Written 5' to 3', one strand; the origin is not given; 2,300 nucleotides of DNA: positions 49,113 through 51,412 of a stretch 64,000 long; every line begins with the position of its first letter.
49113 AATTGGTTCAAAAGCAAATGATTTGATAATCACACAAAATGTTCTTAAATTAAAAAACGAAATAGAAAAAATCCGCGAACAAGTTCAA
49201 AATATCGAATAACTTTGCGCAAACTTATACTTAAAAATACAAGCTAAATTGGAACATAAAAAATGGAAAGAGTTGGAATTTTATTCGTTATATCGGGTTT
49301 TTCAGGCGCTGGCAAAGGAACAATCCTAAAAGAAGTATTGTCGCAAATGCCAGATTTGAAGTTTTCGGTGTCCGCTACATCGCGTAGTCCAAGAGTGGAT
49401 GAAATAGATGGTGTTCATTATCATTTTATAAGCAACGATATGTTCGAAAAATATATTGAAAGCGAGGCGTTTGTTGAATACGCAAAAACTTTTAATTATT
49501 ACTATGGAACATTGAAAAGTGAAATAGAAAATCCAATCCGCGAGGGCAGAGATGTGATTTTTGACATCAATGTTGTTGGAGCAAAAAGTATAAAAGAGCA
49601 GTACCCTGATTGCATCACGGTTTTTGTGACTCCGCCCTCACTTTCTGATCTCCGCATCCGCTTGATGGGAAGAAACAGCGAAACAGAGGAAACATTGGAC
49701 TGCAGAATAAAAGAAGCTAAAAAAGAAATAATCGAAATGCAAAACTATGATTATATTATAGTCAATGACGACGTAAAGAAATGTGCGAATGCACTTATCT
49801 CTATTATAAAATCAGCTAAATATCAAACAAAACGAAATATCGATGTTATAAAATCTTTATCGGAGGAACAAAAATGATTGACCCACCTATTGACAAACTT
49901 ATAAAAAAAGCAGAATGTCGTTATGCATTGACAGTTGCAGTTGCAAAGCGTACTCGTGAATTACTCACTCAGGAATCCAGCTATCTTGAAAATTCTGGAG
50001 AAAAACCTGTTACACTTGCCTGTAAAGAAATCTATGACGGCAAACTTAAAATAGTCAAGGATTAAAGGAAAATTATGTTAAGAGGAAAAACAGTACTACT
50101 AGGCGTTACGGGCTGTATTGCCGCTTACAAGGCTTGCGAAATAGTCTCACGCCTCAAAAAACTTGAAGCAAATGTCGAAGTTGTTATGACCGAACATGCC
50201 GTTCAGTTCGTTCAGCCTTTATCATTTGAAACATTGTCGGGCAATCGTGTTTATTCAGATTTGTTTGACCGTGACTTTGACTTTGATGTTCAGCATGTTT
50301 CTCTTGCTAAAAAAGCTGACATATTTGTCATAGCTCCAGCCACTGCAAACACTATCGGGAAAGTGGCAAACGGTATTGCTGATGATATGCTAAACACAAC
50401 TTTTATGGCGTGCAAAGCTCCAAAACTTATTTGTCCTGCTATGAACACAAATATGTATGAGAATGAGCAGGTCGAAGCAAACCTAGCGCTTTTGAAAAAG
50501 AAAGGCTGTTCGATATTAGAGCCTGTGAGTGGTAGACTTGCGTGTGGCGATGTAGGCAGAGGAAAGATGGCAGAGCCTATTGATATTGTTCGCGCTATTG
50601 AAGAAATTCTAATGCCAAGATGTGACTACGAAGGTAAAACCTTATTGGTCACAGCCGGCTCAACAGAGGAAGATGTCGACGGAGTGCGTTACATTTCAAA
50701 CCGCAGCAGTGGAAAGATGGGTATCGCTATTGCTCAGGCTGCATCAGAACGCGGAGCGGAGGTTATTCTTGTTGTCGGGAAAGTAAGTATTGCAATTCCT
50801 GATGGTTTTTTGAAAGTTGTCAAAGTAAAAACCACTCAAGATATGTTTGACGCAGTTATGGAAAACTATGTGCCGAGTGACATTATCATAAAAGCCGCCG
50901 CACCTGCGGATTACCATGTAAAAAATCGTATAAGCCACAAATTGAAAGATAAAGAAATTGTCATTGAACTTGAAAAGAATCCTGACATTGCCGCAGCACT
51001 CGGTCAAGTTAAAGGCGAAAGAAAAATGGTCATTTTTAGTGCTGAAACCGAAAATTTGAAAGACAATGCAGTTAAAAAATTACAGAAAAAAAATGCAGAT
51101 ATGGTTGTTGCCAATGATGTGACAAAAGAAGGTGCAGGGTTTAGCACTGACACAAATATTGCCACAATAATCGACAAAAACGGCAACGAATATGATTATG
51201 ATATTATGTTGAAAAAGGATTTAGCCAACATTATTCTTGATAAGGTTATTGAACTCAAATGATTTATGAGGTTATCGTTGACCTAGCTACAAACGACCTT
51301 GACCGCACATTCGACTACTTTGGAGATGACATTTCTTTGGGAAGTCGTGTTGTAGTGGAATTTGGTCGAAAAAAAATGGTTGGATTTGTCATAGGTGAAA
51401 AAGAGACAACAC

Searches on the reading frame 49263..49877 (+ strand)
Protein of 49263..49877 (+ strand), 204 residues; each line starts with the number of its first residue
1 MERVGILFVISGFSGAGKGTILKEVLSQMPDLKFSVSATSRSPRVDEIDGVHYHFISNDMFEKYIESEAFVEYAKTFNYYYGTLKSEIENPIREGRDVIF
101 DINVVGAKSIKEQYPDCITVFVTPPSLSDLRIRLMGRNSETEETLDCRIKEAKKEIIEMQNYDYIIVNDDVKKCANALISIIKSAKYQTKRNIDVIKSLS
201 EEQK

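Call 24: search_protein_families(library=ncbifam, proteins=[window:49263-49877:+], max_evalue=1e-25)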
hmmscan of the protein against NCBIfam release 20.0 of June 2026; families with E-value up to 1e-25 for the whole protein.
window:49263-49877:+ (204 aa): 3 families
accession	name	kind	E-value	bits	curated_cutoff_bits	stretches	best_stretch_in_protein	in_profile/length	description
TIGR03263.1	guanyl_kin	equivalog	3.3e-66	222.3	160.45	1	6-183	2-179/180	guanylate kinase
NF011325.0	PRK14738.1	equivalog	5.7e-48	162.9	263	1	6-188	14-198/206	guanylate kinase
NF011324.0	PRK14737.1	equivalog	4.3e-47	160.3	318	1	3-186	3-186/187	guanylate kinase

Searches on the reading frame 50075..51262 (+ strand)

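Call 24: search_protein_families(library=ncbifam, proteins=[window:50075-51262:+], max_evalue=1e-25)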
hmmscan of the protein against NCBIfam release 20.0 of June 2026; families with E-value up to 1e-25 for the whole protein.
window:50075-51262:+ (395 aa): 2 families
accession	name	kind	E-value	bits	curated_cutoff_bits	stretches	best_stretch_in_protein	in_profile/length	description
TIGR00521.1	coaBC_dfp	equivalog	1.3e-129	432.7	219.7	1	3-392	2-392/392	bifunctional phosphopantothenoylcysteine decarboxylase/phosphopantothenate--cysteine ligase CoaBC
TIGR02113.1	coaC_strep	equivalog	2.2e-55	187.2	261.4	1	5-178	1-176/177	phosphopantothenoylcysteine decarboxylase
